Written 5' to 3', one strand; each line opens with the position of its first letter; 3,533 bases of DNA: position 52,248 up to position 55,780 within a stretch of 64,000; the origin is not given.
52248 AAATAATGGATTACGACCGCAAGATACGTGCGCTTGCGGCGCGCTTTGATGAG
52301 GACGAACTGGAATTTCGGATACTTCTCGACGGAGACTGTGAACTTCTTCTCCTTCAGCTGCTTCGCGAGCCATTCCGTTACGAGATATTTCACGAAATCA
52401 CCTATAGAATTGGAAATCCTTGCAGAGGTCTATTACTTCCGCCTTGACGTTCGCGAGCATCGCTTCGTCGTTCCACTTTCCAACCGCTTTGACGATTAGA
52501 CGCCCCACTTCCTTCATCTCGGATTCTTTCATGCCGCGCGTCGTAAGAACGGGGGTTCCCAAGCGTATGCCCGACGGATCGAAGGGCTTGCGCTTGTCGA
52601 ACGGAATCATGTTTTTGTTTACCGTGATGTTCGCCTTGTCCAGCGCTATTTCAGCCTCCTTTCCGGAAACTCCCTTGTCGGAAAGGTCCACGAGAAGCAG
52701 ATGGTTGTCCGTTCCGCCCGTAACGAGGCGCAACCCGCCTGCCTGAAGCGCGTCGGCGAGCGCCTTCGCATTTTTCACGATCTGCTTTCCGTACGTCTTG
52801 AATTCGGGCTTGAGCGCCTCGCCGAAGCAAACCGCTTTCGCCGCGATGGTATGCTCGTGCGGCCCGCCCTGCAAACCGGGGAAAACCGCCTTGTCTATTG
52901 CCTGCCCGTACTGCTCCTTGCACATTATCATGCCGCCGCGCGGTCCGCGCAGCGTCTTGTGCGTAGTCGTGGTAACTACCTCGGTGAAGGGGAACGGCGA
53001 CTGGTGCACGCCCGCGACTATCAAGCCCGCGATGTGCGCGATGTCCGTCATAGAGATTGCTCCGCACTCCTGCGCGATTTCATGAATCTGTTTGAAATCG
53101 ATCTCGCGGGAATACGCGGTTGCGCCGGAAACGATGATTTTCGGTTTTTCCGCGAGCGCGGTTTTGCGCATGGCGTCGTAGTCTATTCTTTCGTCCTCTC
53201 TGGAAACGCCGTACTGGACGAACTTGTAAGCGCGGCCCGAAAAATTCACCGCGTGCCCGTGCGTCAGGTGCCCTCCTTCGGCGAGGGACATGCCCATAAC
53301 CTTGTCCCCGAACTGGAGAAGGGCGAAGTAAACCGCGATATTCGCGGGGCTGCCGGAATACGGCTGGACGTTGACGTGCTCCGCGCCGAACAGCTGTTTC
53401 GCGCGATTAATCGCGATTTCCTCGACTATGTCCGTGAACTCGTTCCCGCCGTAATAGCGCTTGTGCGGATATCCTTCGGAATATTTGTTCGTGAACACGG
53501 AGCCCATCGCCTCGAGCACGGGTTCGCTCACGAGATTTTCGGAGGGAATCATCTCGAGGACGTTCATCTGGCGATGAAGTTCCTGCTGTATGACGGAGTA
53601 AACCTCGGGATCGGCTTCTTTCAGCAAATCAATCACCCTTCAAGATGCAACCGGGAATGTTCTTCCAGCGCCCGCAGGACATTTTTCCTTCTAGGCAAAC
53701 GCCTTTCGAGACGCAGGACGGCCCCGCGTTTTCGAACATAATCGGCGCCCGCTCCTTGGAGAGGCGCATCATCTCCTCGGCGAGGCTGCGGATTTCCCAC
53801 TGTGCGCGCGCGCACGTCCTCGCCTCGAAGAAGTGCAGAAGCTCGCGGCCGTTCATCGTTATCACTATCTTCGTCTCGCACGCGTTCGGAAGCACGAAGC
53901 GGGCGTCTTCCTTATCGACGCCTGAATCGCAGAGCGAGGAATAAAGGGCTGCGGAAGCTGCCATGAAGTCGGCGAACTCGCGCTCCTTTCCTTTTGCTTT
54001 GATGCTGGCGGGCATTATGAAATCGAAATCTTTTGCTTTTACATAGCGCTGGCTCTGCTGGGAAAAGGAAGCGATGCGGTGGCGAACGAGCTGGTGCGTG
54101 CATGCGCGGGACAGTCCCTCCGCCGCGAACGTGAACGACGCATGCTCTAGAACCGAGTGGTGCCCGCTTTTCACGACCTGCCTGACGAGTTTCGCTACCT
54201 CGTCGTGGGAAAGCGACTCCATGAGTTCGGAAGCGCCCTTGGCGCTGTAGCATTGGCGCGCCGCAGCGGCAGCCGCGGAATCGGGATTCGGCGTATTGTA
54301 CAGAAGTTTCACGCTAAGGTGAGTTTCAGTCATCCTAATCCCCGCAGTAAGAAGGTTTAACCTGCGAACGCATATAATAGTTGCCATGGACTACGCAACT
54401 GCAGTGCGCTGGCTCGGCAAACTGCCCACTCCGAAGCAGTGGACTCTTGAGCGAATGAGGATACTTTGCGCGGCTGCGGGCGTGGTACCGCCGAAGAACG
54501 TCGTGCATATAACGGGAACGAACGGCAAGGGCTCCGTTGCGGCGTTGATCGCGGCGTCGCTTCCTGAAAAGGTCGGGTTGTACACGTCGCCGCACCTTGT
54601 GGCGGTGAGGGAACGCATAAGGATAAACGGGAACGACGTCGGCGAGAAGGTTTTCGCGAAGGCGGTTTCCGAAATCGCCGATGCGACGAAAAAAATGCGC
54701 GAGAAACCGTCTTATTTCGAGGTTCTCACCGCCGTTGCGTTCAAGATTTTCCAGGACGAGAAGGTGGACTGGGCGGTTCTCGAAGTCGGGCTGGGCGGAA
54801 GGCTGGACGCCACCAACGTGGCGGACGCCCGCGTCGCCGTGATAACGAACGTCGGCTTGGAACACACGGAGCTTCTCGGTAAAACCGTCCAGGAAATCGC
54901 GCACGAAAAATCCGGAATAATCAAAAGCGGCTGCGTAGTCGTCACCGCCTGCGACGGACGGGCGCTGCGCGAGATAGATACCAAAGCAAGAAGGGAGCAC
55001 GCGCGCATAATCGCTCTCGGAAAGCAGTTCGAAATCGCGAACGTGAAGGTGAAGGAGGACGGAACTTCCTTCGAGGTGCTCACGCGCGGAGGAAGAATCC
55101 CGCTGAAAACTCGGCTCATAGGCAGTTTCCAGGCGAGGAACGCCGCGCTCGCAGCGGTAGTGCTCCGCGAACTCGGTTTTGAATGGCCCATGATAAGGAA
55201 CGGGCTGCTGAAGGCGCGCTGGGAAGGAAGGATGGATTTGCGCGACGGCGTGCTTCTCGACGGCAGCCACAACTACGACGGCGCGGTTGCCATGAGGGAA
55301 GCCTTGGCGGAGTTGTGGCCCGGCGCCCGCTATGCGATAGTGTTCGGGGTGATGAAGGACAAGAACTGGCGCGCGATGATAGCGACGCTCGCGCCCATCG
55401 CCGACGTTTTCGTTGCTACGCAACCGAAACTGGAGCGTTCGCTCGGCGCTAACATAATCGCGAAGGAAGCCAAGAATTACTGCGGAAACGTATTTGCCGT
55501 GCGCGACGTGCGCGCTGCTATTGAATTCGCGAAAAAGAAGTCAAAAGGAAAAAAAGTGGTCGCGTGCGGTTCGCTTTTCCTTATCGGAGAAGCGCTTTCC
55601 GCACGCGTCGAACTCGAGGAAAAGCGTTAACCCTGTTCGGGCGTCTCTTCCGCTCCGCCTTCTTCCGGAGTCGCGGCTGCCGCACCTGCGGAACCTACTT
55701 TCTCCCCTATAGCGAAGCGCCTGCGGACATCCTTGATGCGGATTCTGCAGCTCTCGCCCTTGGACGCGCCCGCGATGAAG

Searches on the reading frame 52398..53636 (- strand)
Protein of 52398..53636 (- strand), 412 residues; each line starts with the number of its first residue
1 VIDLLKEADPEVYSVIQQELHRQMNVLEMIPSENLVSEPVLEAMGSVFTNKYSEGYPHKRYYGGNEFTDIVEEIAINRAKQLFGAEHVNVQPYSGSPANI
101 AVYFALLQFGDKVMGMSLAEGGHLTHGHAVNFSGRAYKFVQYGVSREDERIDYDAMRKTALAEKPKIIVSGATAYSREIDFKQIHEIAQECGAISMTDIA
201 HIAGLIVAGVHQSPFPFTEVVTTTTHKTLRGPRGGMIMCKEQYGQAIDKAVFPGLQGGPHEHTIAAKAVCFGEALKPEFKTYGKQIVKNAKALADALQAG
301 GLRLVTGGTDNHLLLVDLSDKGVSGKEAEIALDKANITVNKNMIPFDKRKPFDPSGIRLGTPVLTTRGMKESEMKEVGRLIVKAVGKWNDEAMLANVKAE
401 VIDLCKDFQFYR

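Call 11: search_protein_families(library=pfam, proteins=[window:52398-53636:-], max_evalue=0.01)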
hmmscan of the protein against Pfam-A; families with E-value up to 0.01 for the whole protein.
window:52398-53636:- (412 aa): 2 families
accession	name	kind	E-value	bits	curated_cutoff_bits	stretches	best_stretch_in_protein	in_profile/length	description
PF00464.25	SHMT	-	1.3e-165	551.3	27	1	5-381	1-399/399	Serine hydroxymethyltransferase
PF00155.27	Aminotran_1_2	-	5.1e-05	23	19.7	1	78-321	50-313/361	Aminotransferase class I and II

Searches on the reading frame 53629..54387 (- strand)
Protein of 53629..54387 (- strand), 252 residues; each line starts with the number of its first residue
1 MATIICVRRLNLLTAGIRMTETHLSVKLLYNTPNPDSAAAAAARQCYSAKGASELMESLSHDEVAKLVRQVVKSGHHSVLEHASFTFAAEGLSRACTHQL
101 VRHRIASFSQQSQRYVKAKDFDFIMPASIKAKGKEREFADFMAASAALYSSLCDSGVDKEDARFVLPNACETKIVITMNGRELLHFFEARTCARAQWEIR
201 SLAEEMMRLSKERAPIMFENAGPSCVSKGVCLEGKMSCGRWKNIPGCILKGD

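Call 11: search_protein_families(library=pfam, proteins=[window:53629-54387:-], max_evalue=0.01)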
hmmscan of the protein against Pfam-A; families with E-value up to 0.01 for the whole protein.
window:53629-54387:- (252 aa): 1 family
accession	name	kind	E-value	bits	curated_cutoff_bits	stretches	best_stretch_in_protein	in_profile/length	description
PF02511.20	Thy1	-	2.9e-72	242.9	24.8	1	27-215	1-190/191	Thymidylate synthase complementing protein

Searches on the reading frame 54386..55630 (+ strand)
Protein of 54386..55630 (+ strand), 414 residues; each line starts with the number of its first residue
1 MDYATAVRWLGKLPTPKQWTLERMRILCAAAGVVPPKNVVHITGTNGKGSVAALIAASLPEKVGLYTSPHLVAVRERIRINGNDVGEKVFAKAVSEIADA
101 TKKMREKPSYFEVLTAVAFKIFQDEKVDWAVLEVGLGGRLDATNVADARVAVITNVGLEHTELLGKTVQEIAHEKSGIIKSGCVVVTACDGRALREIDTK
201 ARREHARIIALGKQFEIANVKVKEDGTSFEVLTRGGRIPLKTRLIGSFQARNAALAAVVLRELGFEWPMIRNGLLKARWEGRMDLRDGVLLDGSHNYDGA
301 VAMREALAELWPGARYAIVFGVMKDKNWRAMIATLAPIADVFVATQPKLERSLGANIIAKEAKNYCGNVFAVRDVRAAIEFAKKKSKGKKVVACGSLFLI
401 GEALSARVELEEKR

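Call 11: search_protein_families(library=pfam, proteins=[window:54386-55630:+], max_evalue=0.01)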
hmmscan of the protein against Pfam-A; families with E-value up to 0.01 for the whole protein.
window:54386-55630:+ (414 aa): 2 families
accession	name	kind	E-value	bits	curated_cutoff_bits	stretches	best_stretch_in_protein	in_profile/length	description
PF08245.18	Mur_ligase_M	-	1.7e-21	77.6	24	1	42-259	1-199/200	Mur ligase middle domain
PF02875.26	Mur_ligase_C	-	3.6e-15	57.4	28.4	1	282-396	2-126/127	Mur ligase, glutamate ligase domain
